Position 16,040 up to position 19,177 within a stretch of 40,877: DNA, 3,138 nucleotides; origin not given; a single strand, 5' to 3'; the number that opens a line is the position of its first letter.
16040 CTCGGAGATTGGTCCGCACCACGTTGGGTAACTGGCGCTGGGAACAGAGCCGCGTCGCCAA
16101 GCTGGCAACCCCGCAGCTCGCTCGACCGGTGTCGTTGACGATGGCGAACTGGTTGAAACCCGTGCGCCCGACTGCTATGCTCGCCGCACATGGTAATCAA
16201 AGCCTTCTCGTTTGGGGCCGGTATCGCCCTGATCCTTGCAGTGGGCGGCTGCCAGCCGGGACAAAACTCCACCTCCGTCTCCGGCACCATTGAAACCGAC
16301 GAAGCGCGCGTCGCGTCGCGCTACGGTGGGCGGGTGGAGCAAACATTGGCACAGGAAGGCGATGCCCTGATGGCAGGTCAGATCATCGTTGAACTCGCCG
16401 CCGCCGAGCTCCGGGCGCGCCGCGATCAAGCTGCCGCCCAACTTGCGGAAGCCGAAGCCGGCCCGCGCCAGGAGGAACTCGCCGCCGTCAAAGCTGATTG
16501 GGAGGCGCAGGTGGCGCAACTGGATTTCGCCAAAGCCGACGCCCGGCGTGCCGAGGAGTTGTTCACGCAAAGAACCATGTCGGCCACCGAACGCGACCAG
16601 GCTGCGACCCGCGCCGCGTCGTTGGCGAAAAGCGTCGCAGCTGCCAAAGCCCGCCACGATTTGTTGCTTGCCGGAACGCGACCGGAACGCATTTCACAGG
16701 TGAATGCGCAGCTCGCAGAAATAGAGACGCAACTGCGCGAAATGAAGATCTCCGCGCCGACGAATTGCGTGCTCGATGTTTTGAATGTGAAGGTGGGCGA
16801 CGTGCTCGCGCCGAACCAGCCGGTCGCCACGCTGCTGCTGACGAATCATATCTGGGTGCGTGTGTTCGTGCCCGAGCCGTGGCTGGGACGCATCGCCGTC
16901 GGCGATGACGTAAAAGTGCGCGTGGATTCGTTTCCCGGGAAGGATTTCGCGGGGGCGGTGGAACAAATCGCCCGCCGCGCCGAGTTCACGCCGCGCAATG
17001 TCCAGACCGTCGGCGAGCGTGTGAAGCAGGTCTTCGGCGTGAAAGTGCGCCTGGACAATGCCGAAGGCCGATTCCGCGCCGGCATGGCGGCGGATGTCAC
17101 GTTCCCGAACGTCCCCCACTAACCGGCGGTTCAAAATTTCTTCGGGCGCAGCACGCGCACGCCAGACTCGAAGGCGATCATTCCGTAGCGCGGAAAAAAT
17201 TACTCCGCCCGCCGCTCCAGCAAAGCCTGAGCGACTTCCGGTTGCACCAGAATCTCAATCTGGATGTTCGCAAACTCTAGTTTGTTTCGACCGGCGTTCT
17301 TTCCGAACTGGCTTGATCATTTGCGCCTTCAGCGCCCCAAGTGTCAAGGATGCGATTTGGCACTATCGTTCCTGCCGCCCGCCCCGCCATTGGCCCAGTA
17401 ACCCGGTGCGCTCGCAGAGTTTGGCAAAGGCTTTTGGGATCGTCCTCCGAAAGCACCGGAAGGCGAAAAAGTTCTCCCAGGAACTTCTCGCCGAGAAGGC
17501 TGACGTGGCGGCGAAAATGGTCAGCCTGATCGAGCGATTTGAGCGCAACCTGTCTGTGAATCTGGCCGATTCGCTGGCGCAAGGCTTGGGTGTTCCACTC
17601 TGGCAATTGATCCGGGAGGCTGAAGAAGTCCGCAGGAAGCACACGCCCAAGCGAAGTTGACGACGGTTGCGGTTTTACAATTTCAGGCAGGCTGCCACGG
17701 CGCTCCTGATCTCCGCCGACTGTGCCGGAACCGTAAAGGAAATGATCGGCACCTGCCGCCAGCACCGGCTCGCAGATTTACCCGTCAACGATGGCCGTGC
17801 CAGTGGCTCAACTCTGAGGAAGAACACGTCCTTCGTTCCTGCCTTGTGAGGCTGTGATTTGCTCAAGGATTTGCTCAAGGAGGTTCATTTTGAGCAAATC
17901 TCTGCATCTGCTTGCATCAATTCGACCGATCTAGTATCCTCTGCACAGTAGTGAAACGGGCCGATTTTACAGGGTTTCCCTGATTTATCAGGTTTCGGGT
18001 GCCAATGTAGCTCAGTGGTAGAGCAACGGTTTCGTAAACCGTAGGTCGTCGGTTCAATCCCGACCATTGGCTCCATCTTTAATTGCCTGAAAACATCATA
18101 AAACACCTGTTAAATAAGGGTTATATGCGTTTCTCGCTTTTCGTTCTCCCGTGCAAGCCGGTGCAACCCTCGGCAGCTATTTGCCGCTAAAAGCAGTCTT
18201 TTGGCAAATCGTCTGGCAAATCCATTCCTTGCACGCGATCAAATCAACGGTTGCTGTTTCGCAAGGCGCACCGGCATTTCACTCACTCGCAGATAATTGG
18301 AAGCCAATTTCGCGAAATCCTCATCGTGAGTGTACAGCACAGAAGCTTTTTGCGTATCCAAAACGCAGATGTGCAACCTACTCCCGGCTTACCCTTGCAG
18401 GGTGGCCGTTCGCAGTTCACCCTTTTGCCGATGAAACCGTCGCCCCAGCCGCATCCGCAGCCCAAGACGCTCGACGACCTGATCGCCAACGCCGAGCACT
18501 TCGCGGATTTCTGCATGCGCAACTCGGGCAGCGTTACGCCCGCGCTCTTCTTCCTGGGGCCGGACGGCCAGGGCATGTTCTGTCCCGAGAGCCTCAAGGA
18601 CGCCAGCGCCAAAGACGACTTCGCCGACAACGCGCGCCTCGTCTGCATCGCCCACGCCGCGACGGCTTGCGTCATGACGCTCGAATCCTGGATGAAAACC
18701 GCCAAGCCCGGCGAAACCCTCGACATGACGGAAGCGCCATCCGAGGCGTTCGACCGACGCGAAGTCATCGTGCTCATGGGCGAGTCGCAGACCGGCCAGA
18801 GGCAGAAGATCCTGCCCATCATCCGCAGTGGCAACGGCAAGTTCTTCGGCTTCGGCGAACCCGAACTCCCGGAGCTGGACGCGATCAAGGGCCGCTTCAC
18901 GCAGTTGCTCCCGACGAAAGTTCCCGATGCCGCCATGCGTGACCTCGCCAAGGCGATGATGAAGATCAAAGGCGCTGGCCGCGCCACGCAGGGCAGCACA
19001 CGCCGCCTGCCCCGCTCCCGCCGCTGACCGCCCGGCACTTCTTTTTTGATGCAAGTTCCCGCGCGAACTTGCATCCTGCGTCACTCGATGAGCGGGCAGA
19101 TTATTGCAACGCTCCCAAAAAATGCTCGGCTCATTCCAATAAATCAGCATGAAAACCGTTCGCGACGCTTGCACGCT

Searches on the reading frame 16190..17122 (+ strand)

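Call 41: search_protein_families(library=ncbifam, proteins=[window:16190-17122:+], max_evalue=0.001)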
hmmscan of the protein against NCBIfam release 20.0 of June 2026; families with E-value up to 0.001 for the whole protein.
window:16190-17122:+ (310 aa): 9 families
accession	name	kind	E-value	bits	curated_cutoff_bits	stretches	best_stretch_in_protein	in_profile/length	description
NF002939.0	PRK03598.1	equivalog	2.5e-44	151.8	393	1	27-307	33-327/332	secretion protein HlyD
TIGR01730.1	RND_mfp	subfamily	2.4e-29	102.3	94.9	2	168-305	118-244/322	efflux RND transporter periplasmic adaptor subunit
TIGR00998.1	8a0101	subfamily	7.2e-24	84.3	390.8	1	35-304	39-333/334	EmrA/EmrK family multidrug efflux transporter periplasmic adaptor subunit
NF007785.0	PRK10476.1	equivalog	2.2e-20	72.8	376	1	20-304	30-339/347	multidrug transporter subunit MdtN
TIGR01843.1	type_I_hlyD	subfamily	5.1e-11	42.2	208.65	1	166-290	252-374/422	HlyD family type I secretion periplasmic adaptor subunit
TIGR00999.1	8a0102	subfamily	1.9e-09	37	319.3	1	93-305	18-201/271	CzcB/NccB family metal efflux transporter periplasmic adaptor subunit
NF011715.0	PRK15136.1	equivalog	1.4e-08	33.8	563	1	37-248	60-279/390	multidrug efflux MFS transporter periplasmic adaptor subunit EmrA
TIGR02971.1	heterocyst_DevB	subfamily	1.2e-06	28.2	129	0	44-293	22-312/327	ABC exporter membrane fusion protein, DevB family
TIGR01347.1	sucB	equivalog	3e-05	23.4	378.65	0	33-154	36-163/404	dihydrolipoyllysine-residue succinyltransferase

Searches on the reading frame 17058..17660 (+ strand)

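Call 41: search_protein_families(library=ncbifam, proteins=[window:17058-17660:+], max_evalue=0.001)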
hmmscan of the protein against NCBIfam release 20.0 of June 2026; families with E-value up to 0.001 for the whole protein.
window:17058-17660:+ (200 aa): 4 families
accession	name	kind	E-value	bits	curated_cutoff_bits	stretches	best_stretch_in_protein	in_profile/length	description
NF006015.0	PRK08154.1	subfamily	1.1e-06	28.1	204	1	118-190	23-95/314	anaerobic benzoate catabolism transcriptional regulator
TIGR03070.1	couple_hipB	subfamily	7.2e-06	25.9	71.65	1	125-167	2-44/58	type II toxin-antitoxin system Y4mF family antitoxin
TIGR00270.2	TIGR00270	equivalog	0.00016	21.5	110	1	120-191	70-141/159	multiprotein bridging factor aMBF1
NF041951.1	phage_RstR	subfamily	0.00059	20.1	80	1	129-193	6-70/108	RstR family transcriptional repressor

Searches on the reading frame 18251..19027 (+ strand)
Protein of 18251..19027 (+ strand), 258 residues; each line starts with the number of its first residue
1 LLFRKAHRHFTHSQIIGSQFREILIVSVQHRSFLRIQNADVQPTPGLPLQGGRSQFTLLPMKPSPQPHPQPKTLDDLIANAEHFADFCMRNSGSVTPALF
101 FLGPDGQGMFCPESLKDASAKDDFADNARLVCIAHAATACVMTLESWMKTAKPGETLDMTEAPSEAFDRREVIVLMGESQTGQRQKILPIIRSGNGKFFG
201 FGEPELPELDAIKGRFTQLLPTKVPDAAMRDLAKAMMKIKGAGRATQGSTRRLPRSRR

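Call 4: search_protein_families(library=pfam, proteins=[window:18251-19027:+], max_evalue=0.01)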
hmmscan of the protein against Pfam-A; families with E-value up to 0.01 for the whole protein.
window:18251-19027:+ (258 aa): 0 families

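Call 5: search_protein_families(library=padloc, proteins=[window:18251-19027:+], max_evalue=0.01)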
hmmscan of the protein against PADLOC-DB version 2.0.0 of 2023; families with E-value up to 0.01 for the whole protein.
window:18251-19027:+ (258 aa): 0 families

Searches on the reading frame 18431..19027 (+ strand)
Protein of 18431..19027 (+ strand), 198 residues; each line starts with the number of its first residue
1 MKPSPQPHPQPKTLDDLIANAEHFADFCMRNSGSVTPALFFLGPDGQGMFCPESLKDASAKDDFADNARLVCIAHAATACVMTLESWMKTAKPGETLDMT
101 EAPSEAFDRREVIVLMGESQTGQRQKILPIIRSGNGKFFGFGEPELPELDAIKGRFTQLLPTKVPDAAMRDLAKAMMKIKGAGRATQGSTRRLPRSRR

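Call 41: search_protein_families(library=ncbifam, proteins=[window:18431-19027:+], max_evalue=0.001)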
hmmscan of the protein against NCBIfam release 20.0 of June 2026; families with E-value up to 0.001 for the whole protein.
window:18431-19027:+ (198 aa): 0 families

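Call 68: find_homologous_proteins(query=window:18431-19027:+, max_evalue=0.001)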
Query window:18431-19027:+ (198 aa): 755 proteins with E <= 0.001 among 935 candidates; the best 120 are listed.
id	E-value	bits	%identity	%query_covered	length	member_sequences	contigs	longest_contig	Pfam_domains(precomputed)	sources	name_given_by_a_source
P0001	5.3e-118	410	91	96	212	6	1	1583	-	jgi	-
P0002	6.1e-109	380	83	94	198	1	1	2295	-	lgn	-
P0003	2.8e-104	365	80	96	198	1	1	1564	-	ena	-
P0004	1.0e-101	356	78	94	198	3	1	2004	-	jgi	-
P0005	4.7e-101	354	78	96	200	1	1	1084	-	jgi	-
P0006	4.7e-99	348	77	100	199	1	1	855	-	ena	-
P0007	4.7e-98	345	77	94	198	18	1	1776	-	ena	-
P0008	2.8e-97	342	76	94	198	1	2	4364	-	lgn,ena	-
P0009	4.8e-96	338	76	96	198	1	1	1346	-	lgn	-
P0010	9.4e-96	337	76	96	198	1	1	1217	-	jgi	-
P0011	5.5e-95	334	77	95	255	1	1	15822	-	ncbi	-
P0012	5.6e-95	334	74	97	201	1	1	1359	-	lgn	-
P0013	2.2e-94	333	73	94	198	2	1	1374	-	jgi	jgi:hypothetical protein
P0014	2.5e-94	332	73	94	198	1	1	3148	-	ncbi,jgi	jgi:hypothetical protein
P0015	1.0e-93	330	74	94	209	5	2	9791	-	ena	-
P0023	1.1e-89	317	71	98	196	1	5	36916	-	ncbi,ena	-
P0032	9.4e-87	308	71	98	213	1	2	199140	-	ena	-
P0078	3.2e-81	290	68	100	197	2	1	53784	-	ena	-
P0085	7.1e-81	288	67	100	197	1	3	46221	-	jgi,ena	jgi:hypothetical protein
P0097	1.4e-79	284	70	94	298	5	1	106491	-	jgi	jgi:hypothetical protein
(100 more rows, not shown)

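Call 69: find_encoding_contigs(protein=P0032, flank=8000, max_places=2)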
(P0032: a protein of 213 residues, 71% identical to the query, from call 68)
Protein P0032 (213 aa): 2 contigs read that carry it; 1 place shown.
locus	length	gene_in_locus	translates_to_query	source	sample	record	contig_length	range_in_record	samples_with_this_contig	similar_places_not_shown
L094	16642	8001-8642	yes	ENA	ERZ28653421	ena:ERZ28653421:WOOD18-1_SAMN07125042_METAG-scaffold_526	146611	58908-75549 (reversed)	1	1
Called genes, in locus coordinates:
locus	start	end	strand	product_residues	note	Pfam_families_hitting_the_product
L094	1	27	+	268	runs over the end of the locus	PF12797:Fer4_2 (faint), PF12837:Fer4_6 (faint), PF12838:Fer4_7 (weak), PF13187:Fer4_9, PF13237:Fer4_10, PF13484:Fer4_16 (faint), PF00037:Fer4 (weak), PF01058:Oxidored_q6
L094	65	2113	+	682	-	PF00361:Proton_antipo_M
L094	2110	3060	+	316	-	PF00146:NADHdh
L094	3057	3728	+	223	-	PF00420:Oxidored_q2 (weak)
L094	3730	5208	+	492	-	PF00361:Proton_antipo_M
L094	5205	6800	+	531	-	PF00329:Complex1_30kDa, PF00346:Complex1_49kDa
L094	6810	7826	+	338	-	PF01058:Oxidored_q6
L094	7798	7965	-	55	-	-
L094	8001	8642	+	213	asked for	-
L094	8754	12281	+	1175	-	PF00176:SNF2-rel_dom, PF00270:DEAD (weak), PF04851:ResIII, PF00271:Helicase_C, PF13020:NOV_C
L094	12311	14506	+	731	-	-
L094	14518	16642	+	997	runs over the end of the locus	PF06634:DUF1156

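Call 70: find_encoding_contigs(protein=P0097, flank=8000, max_places=2)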
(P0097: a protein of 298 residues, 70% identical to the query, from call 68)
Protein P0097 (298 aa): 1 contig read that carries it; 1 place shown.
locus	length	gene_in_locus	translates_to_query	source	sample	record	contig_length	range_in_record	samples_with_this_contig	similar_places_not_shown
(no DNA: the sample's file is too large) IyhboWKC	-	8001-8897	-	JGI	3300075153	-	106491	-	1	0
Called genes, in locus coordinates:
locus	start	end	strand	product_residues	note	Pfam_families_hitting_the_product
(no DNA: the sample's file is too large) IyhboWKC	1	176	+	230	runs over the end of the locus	PF01656:CbiA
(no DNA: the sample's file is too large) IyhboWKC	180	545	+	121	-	-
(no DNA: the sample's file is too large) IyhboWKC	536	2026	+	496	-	PF10412:TrwB_AAD_bind, PF02534:T4SS-DNA_transf (weak), PF12696:TraG-D_C (weak)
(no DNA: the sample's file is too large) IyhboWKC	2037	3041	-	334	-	PF13280:WYL, PF25583:WCX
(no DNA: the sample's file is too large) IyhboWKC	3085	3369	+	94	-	PF09954:DUF2188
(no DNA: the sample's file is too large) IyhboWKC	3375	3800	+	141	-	PF14279:HNH_5 (faint), PF01844:HNH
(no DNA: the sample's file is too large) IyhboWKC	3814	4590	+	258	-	PF20247:DUF6602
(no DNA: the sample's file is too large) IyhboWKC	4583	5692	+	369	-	PF21654:DncV-like_NTFase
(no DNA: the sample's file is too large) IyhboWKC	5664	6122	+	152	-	PF26395:E2-CBASS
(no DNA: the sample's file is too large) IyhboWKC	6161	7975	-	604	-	PF11074:DUF2779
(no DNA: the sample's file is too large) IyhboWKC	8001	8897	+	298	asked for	-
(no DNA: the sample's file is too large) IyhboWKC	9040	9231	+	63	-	PF13518:HTH_28 (weak), PF13384:HTH_23 (weak), PF12728:HTH_17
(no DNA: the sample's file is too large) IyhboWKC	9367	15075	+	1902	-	PF00270:DEAD, PF04851:ResIII (weak), PF00271:Helicase_C, PF09369:MZB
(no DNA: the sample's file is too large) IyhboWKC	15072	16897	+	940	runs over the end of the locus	PF00176:SNF2-rel_dom, PF00270:DEAD, PF04851:ResIII, PF00271:Helicase_C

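Call 71: find_encoding_contigs(protein=P0078, flank=8000, max_places=2)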
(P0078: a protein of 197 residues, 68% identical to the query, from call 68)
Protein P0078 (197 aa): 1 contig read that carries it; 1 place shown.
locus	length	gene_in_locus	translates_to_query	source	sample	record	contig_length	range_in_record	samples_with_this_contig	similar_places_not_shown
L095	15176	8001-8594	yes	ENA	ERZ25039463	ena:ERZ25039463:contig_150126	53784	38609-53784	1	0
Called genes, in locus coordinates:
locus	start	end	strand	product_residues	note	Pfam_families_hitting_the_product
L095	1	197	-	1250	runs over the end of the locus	PF07731:Cu-oxidase_2 (weak), PF07732:Cu-oxidase_3, PF00394:Cu-oxidase (weak)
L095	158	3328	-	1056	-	PF13620:CarboxypepD_reg (faint), PF17210:SdrD_B (faint)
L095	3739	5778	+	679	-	PF13493:DUF4118, PF08447:PAS_3, PF00989:PAS (weak), PF08447:PAS_3, PF13426:PAS_9 (weak), PF00512:HisKA, PF02518:HATPase_c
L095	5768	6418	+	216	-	PF00072:Response_reg, PF08281:Sigma70_r4_2, PF00196:GerE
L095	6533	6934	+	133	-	PF00072:Response_reg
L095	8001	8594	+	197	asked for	-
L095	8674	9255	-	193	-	PF03466:LysR_substrate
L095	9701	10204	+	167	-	-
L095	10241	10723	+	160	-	PF13328:HD_4 (weak)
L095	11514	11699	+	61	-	-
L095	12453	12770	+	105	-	PF01555:N6_N4_Mtase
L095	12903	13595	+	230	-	-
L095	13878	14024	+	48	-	-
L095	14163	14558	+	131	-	-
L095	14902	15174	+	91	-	?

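Call 73: find_encoding_contigs(protein=P0085, flank=8000, max_places=3)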
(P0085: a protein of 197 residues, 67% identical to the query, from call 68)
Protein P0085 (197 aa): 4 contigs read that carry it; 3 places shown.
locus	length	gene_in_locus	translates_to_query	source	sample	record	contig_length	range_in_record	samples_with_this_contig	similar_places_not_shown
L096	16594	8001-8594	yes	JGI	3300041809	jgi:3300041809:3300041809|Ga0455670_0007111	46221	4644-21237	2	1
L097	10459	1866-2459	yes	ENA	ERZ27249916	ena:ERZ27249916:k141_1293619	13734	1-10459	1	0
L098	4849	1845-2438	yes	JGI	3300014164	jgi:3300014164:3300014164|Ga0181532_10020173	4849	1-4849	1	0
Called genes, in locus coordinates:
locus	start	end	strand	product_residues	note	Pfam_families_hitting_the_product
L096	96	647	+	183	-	PF00694:Aconitase_C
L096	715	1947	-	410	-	PF06245:DUF1015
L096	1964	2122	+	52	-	-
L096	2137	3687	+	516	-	PF01408:GFO_IDH_MocA, PF19051:GFO_IDH_MocA_C2 (faint)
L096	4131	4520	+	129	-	PF00825:Ribonuclease_P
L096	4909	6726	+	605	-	PF14849:YidC_periplas, PF02096:60KD_IMP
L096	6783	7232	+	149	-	PF13083:KH_KhpA-B, PF01424:R3H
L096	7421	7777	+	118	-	PF22751:DUF488-N3a, PF22752:DUF488-N3i, PF04343:DUF488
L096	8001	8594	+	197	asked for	-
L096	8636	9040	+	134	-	PF11225:DUF3024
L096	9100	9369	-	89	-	-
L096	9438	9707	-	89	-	-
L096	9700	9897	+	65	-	-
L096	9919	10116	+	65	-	-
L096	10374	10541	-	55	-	-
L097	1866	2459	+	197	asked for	-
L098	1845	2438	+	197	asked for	-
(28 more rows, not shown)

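Call 74: find_encoding_contigs(protein=P0023, flank=8000, max_places=3)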
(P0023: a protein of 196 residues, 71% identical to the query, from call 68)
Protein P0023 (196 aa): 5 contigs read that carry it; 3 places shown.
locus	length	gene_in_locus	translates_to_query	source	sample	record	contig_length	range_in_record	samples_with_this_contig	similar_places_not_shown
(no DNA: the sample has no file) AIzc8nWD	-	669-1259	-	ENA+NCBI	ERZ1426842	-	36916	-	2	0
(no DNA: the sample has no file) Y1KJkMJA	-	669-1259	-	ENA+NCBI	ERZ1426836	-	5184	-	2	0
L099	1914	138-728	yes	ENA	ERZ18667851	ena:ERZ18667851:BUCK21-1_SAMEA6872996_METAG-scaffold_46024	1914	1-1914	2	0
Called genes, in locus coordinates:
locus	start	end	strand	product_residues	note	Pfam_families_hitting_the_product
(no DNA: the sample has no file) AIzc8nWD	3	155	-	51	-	?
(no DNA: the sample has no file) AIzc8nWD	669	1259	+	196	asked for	-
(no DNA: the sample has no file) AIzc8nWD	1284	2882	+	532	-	PF12954:DUF3843 (faint)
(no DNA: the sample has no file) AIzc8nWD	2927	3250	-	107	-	-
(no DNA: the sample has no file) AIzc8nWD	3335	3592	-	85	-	-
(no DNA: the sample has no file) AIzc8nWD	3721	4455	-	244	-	-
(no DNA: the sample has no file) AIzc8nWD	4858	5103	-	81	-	-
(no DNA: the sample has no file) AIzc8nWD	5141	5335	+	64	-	-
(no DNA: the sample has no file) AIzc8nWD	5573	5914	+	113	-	PF03050:DDE_Tnp_IS66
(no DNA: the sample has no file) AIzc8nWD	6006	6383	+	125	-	-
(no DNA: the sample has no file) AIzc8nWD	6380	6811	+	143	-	PF01850:PIN (weak)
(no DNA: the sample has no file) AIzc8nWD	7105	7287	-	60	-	-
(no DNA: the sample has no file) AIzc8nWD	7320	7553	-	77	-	-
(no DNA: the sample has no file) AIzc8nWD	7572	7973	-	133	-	-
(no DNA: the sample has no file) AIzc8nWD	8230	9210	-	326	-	PF00890:FAD_binding_2 (weak), PF01266:DAO (weak), PF01494:FAD_binding_3 (weak), PF03486:HI0933_like (weak), PF12831:FAD_oxidored, PF01593:Amino_oxidase, PF13450:NAD_binding_8, PF01593:Amino_oxidase, +1 more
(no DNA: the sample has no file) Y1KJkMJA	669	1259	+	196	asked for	-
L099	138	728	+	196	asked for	-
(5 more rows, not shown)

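Call 81: predict_structure(alignment_id=A3)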
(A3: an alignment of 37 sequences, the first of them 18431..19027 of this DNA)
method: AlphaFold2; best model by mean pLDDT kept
length: 198 residues; sequences in the alignment: 37
mean_pLDDT: 66.7   pTM: 0.71
mean pLDDT of the five models: 66.7, 55.5, 55.0, 54.9, 46.6
residues with pLDDT >= 90: 2; 70-90: 100; 50-70: 40; < 50: 56
segments of 3 or more residues with pLDDT < 50: 1-5, 104-110, 122-152, 187-198
pLDDT, mean of each block of 10 residues (from residue 1): 52 81 77 81 87 82 83 88 71 65 45 63 46 39 43 64 83 85 52 44
secondary structure, 60 per line:
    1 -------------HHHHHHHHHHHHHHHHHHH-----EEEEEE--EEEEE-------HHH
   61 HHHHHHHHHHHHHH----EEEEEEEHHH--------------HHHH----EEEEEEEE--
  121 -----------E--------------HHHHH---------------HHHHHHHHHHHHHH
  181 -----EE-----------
elements in order: H14-32 E38-43 E46-50 H58-74 E79-85 H103-106 E111-118 H147-151 H167-180

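Call 84: fold_search(model_id=the predicted structure, library=pdb)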
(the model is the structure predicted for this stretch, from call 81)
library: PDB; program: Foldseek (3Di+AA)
matches with E <= 10: 341; with E <= 0.001: 0
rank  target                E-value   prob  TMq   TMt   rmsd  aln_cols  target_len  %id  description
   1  6knb_C                1.1e-01  0.05  0.14  0.11  19.6       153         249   15  PolD-PCNA-DNA (form A) (released 2020-08-05)
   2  4xhy                  1.7e-01  0.07  0.15  0.18  14.2       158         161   14  NADH:FMN oxidoreductase from Paracoccus denitrificans (released 2016-01-27)
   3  1wlk_A                3.5e-01  0.11  0.15  0.23  11.4        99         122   11  L122E mutant of FMN-binding protein from Desulfovibrio vulgaris (Miyazaki F) (released 2005-07-19)
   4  3vy2_A                4.5e-01  0.09  0.15  0.23  12.6       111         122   11  N33D mutant of FMN-binding protein from Desulfovibrio vulgaris (Miyazaki F) (released 2013-09-25)
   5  1ud9_B                4.8e-01  0.03  0.14  0.12  16.1       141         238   13  Crystal Structure of Proliferating Cell Nuclear Antigen (PCNA) Homolog From Sulfolobus tokodaii (released 2004-06-15)
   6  3l0w_A                5.1e-01  0.02  0.12  0.14  18.9       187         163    9  Structure of split monoubiquitinated PCNA with ubiquitin in position two (released 2010-03-23)
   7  5da7_A                5.4e-01  0.03  0.14  0.12  18.9       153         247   16  monomeric PCNA bound to a small protein inhibitor (released 2016-05-11)
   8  4xj2                  6.9e-01  0.03  0.13  0.15  14.9       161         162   12  FerA - NADH:FMN oxidoreductase from Paracoccus denitrificans in complex with FMN (released 2016-01-27)
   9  6g1z_A                7.4e-01  0.02  0.15  0.08  18.9       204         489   13  Crystal structure of a fluorescence optimized bathy phytochrome PAiRFP2 derived from wild-type Agp2 in its Pfr state. (released 2018-11-28)
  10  3vy5_A                8.4e-01  0.07  0.14  0.22  11.1        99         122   11  N33Q mutant of FMN-binding protein from Desulfovibrio vulgaris (Miyazaki F) (released 2013-09-25)
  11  9g8c_B                8.4e-01  0.02  0.16  0.09  19.0       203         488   12  Crystal structure of the photosensory core module (PCM) of a cyano-phenylalanine mutant oCNF165 of the bathy phytochro (released 2024-11-27)
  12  1ud9_A                9.5e-01  0.03  0.16  0.13  17.4       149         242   13  Crystal Structure of Proliferating Cell Nuclear Antigen (PCNA) Homolog From Sulfolobus tokodaii (released 2004-06-15)
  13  3k86_A                9.5e-01  0.02  0.12  0.14  15.3       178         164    8  Crystal structure of NADH:FAD oxidoreductase (TftC) - apo form (released 2009-11-10)
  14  3a2f_B                9.5e-01  0.02  0.15  0.13  17.6       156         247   16  Crystal Structure of Pyrococcus furiosus DNA polymerase/PCNA monomer mutant complex (released 2009-11-03)
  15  1e47                  1.1e+00  0.05  0.16  0.16  10.0        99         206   11  L-Fuculose 1-Phosphate Aldolase from Escherichia coli Mutant E73Q (released 2000-11-06)
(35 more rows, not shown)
